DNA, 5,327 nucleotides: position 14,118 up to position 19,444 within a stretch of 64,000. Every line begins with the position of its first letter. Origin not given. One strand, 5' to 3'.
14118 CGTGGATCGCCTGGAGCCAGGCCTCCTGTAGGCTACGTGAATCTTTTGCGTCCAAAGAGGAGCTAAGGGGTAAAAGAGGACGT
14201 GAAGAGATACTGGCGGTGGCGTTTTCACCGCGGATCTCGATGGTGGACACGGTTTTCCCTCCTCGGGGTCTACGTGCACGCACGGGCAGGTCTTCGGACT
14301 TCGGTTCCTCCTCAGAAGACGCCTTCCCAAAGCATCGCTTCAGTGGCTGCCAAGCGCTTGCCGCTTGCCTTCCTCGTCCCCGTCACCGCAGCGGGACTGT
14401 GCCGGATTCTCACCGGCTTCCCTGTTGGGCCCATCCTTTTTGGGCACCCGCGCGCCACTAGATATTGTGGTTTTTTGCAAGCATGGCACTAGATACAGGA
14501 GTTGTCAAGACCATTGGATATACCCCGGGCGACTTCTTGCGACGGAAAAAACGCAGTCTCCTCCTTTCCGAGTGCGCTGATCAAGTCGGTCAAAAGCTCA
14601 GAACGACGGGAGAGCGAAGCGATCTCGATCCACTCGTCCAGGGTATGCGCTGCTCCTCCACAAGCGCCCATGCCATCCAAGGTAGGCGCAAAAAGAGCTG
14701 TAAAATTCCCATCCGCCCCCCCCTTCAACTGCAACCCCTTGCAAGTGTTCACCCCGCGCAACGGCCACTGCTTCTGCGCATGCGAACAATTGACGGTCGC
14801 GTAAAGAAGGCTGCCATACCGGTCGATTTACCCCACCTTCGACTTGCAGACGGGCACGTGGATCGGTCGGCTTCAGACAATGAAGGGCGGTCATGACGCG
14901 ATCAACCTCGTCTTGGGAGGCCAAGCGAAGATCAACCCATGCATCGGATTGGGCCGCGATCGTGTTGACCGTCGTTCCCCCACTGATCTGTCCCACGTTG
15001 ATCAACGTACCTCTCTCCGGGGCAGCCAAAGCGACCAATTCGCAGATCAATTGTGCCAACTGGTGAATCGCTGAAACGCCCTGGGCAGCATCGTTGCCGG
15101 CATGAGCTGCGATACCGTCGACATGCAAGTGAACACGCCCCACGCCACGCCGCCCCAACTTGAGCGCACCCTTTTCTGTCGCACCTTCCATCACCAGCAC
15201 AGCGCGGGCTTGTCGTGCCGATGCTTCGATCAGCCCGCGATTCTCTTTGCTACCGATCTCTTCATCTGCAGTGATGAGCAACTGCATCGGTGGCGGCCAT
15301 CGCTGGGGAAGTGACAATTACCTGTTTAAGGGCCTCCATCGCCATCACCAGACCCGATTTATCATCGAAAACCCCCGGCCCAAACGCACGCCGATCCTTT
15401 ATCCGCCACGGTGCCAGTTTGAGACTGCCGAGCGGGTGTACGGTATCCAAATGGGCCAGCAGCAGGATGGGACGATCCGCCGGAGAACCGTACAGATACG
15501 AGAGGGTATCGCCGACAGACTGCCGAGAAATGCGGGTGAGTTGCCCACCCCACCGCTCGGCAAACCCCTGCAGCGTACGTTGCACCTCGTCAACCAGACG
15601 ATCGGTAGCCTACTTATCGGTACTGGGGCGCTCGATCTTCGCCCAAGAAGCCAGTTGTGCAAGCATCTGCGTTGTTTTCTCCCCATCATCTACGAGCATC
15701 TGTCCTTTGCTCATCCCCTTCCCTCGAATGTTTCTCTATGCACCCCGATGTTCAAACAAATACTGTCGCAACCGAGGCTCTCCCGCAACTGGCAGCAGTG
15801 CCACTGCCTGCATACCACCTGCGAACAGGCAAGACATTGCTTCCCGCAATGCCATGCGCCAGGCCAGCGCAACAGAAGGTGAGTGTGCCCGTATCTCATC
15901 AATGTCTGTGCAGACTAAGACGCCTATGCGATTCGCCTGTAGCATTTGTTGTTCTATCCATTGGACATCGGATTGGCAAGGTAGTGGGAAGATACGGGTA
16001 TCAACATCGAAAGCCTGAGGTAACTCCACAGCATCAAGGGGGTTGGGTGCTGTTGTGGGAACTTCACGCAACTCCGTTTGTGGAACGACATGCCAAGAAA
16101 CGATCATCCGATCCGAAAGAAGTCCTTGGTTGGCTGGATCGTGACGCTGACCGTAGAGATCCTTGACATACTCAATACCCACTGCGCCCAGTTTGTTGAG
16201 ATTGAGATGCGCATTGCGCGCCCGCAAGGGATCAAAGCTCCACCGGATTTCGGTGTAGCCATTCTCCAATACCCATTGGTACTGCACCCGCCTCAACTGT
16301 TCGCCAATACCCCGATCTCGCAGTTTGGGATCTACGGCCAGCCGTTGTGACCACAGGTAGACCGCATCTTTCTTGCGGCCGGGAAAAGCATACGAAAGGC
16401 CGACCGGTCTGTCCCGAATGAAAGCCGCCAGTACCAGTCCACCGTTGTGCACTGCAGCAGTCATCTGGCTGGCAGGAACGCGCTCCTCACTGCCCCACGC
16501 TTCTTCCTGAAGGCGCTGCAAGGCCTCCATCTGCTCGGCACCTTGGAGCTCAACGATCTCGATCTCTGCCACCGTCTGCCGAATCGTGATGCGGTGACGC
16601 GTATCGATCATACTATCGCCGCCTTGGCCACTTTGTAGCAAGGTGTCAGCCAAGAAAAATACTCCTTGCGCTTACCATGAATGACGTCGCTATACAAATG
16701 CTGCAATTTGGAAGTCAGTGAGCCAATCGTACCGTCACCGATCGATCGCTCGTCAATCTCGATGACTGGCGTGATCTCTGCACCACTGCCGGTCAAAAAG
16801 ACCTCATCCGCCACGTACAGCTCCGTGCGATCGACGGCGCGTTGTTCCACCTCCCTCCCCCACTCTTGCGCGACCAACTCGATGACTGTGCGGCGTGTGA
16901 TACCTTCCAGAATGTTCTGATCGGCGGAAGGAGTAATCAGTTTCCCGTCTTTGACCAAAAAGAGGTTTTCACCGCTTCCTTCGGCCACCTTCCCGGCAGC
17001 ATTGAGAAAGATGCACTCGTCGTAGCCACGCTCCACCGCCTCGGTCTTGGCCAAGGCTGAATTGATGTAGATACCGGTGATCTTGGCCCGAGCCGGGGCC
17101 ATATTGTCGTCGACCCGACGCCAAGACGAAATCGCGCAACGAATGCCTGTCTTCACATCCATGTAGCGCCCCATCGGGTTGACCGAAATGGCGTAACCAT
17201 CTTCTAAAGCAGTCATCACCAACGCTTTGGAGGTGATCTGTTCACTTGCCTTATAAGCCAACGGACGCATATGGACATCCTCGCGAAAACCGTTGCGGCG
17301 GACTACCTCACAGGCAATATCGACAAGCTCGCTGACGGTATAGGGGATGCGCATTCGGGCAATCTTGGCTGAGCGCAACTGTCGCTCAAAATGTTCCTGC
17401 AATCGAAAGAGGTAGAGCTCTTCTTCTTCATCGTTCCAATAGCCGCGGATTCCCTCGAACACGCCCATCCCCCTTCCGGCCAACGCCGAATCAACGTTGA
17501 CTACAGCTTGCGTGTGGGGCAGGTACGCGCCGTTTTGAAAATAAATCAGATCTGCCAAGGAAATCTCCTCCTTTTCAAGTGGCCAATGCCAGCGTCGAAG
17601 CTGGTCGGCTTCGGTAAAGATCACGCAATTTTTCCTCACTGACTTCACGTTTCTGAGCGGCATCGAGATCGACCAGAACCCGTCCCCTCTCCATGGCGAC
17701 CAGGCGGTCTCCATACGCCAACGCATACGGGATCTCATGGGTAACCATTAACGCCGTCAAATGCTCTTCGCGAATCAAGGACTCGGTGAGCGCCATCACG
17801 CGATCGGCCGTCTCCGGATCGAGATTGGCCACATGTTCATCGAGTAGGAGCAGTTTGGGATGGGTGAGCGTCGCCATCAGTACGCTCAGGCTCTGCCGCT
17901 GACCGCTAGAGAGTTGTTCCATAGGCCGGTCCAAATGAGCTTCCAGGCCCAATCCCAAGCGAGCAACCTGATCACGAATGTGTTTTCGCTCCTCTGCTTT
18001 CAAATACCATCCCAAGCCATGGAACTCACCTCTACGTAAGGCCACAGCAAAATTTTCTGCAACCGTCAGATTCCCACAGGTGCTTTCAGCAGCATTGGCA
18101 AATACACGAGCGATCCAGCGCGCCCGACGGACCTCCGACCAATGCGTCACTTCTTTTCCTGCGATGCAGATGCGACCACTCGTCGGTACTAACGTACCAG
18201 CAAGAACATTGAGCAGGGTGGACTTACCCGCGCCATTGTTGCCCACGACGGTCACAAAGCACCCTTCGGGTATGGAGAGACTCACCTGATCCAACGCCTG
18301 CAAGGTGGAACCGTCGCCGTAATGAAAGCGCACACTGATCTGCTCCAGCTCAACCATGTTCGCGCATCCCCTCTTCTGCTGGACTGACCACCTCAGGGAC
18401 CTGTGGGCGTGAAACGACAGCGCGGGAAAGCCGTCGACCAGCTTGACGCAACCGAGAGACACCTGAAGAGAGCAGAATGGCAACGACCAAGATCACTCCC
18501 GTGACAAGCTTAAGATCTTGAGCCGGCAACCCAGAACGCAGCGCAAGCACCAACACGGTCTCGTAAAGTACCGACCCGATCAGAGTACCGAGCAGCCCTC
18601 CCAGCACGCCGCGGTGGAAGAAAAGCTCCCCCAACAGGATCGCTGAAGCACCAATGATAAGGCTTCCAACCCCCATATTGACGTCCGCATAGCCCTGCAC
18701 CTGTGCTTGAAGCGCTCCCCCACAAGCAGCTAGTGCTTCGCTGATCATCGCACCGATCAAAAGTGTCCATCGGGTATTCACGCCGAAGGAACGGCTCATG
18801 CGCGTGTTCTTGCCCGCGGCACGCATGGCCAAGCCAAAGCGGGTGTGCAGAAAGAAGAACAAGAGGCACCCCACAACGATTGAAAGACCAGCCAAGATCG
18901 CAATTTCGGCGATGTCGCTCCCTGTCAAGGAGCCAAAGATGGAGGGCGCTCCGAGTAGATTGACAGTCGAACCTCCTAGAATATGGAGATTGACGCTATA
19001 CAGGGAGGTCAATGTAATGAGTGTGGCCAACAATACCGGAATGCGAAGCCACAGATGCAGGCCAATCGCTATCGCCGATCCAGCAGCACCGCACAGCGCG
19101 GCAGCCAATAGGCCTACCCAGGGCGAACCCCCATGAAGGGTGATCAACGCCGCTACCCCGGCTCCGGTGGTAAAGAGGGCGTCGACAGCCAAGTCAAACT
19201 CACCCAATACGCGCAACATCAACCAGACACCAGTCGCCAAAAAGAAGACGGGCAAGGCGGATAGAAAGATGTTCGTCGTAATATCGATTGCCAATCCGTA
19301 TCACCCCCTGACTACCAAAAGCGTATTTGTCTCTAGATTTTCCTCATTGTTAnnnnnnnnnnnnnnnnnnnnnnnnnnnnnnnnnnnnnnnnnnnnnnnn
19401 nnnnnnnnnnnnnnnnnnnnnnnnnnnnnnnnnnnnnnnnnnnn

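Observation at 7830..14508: Class I RNR operon extended by two membrane-anchored FMN (glutamate-synthase-domain) paralogues under B12/NrdR control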

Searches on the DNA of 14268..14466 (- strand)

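Call 69: build_rna_model(alignment_id=A6)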
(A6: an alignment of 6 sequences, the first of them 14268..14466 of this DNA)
Model R1 built from alignment A6 (6 sequences, 219 columns); structure: RNAalifold consensus.
model positions 182; base pairs 36; branch points 2; effective number of sequences 2.13; information 0.59 bits per position. Calibrated on 0.2 Mb of random sequence (short: E-values are rough).
structure used (alignment columns):
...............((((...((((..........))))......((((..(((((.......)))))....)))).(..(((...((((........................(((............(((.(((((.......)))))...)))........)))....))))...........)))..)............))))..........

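Call 70: search_with_rna_model(model_id=R1, sources=[window, L004, L006, L007, L008, L009, L010, L011, L012, L013, L014, L015, L016, L017, L018, L019, L020, L021, L022, L023, L024, L025, L026, L027, L028, L029, L030, L031, L032, L033, L034, L035, L036, L037, L038, L039, L040, L041, L042, L043, L044, L045, L046, L047, L048, L049, L050, L051, L052, L053, L054, L055, L056, L057, L058, L059, L060, L061, L062, L063, L064, L065, L066, L067, L068, L069, L070, L071, L072, L073, L074, L075, L076, L077, L078, L079, L080, L081, L082, L083, L084, L001, L005], max_evalue=0.1)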
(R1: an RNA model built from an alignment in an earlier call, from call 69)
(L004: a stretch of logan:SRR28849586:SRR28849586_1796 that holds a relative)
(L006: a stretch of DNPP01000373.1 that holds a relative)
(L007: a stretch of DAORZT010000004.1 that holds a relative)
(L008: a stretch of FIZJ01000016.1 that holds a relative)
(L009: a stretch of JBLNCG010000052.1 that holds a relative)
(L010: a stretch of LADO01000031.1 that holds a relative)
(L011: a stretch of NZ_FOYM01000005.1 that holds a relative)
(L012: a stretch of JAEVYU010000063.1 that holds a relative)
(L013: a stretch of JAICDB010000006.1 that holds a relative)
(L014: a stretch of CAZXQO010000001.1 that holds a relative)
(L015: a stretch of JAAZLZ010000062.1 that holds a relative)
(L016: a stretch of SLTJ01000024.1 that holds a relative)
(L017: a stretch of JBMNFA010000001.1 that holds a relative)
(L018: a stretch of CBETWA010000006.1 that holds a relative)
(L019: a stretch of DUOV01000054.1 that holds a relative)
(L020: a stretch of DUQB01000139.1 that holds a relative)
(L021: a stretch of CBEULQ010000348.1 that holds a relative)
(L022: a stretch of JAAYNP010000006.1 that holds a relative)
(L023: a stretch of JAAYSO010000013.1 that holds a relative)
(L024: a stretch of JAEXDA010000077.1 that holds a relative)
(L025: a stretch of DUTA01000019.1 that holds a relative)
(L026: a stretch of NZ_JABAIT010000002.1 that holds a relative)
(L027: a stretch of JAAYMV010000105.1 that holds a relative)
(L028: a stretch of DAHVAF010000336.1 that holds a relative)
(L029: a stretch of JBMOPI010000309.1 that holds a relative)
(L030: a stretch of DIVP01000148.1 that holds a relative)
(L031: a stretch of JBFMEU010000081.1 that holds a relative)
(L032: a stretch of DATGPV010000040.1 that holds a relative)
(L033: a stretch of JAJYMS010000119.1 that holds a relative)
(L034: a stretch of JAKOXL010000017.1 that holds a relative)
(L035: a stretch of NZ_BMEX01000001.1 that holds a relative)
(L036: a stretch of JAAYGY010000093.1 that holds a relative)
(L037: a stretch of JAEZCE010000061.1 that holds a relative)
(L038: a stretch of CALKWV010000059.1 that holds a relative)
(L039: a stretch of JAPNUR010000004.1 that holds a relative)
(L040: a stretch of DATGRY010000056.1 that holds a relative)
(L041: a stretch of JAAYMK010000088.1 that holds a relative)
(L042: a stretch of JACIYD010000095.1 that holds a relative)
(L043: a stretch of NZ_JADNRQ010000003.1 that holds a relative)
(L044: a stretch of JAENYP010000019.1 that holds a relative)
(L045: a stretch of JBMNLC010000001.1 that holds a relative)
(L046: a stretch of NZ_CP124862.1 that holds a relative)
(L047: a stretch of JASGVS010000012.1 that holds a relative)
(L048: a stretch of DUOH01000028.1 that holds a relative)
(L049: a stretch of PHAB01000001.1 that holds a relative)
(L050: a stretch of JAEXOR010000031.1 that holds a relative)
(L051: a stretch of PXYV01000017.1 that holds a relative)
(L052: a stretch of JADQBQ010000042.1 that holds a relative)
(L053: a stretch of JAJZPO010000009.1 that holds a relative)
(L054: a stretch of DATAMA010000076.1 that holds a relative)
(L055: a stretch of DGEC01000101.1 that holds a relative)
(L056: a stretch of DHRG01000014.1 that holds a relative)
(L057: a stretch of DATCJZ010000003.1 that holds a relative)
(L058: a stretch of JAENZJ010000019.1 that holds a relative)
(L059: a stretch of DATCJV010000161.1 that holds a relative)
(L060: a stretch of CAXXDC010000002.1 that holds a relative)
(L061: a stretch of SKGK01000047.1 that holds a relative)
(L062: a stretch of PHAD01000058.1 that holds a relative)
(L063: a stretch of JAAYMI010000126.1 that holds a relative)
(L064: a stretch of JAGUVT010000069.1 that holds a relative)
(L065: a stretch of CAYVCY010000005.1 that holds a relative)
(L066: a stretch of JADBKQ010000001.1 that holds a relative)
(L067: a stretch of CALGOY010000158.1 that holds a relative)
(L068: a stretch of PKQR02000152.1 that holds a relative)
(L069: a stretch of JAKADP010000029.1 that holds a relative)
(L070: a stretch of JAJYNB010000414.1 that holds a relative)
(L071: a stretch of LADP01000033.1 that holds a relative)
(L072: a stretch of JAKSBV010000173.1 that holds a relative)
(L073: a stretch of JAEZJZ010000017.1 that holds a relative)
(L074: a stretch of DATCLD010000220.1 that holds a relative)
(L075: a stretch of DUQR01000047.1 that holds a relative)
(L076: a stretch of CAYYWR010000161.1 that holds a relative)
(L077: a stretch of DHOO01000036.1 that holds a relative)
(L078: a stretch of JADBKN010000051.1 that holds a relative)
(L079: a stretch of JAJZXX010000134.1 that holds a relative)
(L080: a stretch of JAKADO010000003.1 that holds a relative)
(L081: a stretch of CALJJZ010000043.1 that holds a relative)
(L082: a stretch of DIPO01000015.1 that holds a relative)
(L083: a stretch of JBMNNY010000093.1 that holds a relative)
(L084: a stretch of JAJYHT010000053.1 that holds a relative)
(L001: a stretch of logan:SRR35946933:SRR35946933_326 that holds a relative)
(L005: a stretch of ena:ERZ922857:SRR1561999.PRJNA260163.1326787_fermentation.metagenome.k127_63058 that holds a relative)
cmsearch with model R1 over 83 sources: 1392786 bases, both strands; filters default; matches with E-value up to 0.1: 4.
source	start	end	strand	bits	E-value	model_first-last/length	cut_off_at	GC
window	14268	14466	-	165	3e-39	1-182/182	no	0.62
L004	17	215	+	163.3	8.3e-39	1-182/182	no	0.63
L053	5384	5563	-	93.3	4.4e-21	1-182/182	no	0.56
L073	5056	5204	+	89.3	4.4e-20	1-182/182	no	0.6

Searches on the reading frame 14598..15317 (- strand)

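Call 4: search_protein_families(library=pfam, proteins=[window:14598-15317:-])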
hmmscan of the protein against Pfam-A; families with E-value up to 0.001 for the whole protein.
window:14598-15317:- (239 aa): 1 family
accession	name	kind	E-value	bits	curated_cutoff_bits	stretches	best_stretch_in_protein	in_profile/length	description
PF07687.19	M20_dimer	-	7.6e-20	71.3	21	1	55-145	2-95/107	Peptidase dimerisation domain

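Call 5: search_protein_families(library=ncbifam, proteins=[window:14598-15317:-])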
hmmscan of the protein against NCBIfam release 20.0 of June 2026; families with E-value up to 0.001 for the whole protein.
window:14598-15317:- (239 aa): 20 families
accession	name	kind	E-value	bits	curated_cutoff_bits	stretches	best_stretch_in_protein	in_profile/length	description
NF005602.0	PRK07338.1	equivalog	4.2e-34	117.8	357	1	12-193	158-342/409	hydrolase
NF005678.0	PRK07473.1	equivalog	9.9e-31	107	386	1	8-205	135-330/376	M20/M25/M40 family metallo-hydrolase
NF004788.0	PRK06133.1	subfamily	5.9e-28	97.9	349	1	13-201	171-361/417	glutamate carboxypeptidase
TIGR01892.1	AcOrn-deacetyl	equivalog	1.8e-13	50.3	297.7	1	10-151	122-271/365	acetylornithine deacetylase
NF005710.0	PRK07522.1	subfamily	1.2e-12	47.7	412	1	10-147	132-281/391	acetylornithine deacetylase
TIGR01910.1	DapE-ArgE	subfamily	5.5e-12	45.6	217.6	1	11-144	131-271/373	ArgE/DapE family deacylase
NF006439.0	PRK08737.1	equivalog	1.8e-10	40.4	345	1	11-153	121-269/364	acetylornithine deacetylase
NF003474.0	PRK05111.1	equivalog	4.4e-08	32.4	460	1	9-145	134-278/383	acetylornithine deacetylase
TIGR01891.1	amidohydrolases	subfamily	1.1e-07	31.4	153.75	1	61-144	174-260/366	amidohydrolase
NF006399.0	PRK08651.1-2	equivalog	1.9e-06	27.2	381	1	13-96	133-215/405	succinyl-diaminopimelate desuccinylase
TIGR01900.1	dapE-gram_pos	equivalog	5.7e-06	25.5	304.2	1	33-146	139-258/351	succinyl-diaminopimelate desuccinylase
NF009555.0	PRK13004.1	equivalog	6.5e-06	25.3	321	1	29-156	155-285/399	YgeY family selenium metabolism-linked hydrolase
NF009557.0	PRK13009.1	equivalog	7.6e-06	25.3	284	1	11-157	126-285/377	succinyl-diaminopimelate desuccinylase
NF006365.0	PRK08588.1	subfamily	2.1e-05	24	289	1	11-146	131-272/383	succinyl-diaminopimelate desuccinylase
TIGR01883.1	PepT-like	hypoth_equivalog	2.4e-05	23.5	274.25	1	12-123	126-235/361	peptidase T-like protein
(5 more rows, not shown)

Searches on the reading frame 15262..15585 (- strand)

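Call 48: search_protein_families(library=pfam, proteins=[window:15262-15585:-])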
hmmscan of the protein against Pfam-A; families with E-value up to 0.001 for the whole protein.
window:15262-15585:- (107 aa): 1 family
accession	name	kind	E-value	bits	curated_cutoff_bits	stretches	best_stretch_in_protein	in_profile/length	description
PF01546.33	Peptidase_M20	-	3.9e-07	30.6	24.6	1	41-89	1-50/206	Peptidase family M20/M25/M40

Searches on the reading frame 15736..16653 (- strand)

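Call 48: search_protein_families(library=pfam, proteins=[window:15736-16653:-])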
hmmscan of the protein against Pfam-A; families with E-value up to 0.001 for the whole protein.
window:15736-16653:- (305 aa): 2 families
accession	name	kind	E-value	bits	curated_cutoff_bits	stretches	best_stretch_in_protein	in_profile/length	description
PF00583.31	Acetyltransf_1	-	7.6e-05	23.4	20.7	1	46-139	5-99/116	Acetyltransferase (GNAT) family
PF13508.13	Acetyltransf_7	-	0.00039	21.2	27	1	74-133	5-62/84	Acetyltransferase (GNAT) domain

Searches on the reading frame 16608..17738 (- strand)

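Call 48: search_protein_families(library=pfam, proteins=[window:16608-17738:-])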
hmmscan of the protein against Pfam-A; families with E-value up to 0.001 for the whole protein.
window:16608-17738:- (376 aa): 1 family
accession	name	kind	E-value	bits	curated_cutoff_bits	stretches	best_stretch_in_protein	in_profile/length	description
PF01063.24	Aminotran_4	-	3e-48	165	28.5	1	92-328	1-223/223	Amino-transferase class IV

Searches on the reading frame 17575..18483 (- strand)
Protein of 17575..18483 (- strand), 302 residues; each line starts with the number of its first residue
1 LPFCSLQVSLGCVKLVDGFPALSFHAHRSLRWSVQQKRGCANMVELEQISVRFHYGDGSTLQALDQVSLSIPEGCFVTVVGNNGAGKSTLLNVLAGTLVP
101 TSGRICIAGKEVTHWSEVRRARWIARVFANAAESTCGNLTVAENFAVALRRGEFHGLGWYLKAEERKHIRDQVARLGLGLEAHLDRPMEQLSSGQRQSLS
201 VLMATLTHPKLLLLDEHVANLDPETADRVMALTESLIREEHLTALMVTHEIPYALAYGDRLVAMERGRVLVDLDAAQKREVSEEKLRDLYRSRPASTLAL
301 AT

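Call 48: search_protein_families(library=pfam, proteins=[window:17575-18483:-])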
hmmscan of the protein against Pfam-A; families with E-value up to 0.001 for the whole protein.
window:17575-18483:- (302 aa): 6 families
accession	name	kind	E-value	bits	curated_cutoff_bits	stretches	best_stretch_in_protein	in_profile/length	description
PF00005.33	ABC_tran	-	6.2e-27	95.3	25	1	64-217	1-135/137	ABC transporter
PF13304.12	AAA_21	-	1e-06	29.5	27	0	186-255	233-303/304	AAA domain, putative AbiEii toxin, Type IV TA system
PF13191.12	AAA_16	-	8.6e-06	26.8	32.6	1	62-238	14-161/167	AAA ATPase domain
PF02463.25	SMC_N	-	0.00015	21.8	40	0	74-236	24-186/220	RecF/RecN/SMC N terminal domain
PF03193.22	RsgA_GTPase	-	0.00017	21.9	30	1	43-102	76-134/174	RsgA GTPase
PF13555.12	AAA_29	-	0.00036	20.6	27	1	70-102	18-50/61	P-loop containing region of AAA domain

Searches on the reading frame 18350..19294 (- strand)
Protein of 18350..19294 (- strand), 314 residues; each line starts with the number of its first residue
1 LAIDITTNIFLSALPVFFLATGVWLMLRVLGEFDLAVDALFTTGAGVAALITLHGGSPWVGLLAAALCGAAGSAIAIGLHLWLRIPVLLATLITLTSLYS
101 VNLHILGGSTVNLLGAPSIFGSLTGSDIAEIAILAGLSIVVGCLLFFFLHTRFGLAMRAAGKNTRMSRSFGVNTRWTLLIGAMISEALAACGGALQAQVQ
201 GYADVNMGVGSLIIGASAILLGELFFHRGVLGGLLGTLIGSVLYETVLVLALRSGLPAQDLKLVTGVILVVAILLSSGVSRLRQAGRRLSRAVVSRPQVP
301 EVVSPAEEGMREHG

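Call 48: search_protein_families(library=pfam, proteins=[window:18350-19294:-])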
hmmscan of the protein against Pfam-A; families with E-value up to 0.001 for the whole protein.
window:18350-19294:- (314 aa): 1 family
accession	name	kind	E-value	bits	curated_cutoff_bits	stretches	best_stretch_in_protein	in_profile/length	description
PF02653.21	BPD_transp_2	-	1.9e-24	86.7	26.8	1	6-272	2-268/269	Branched-chain amino acid transport system / permease component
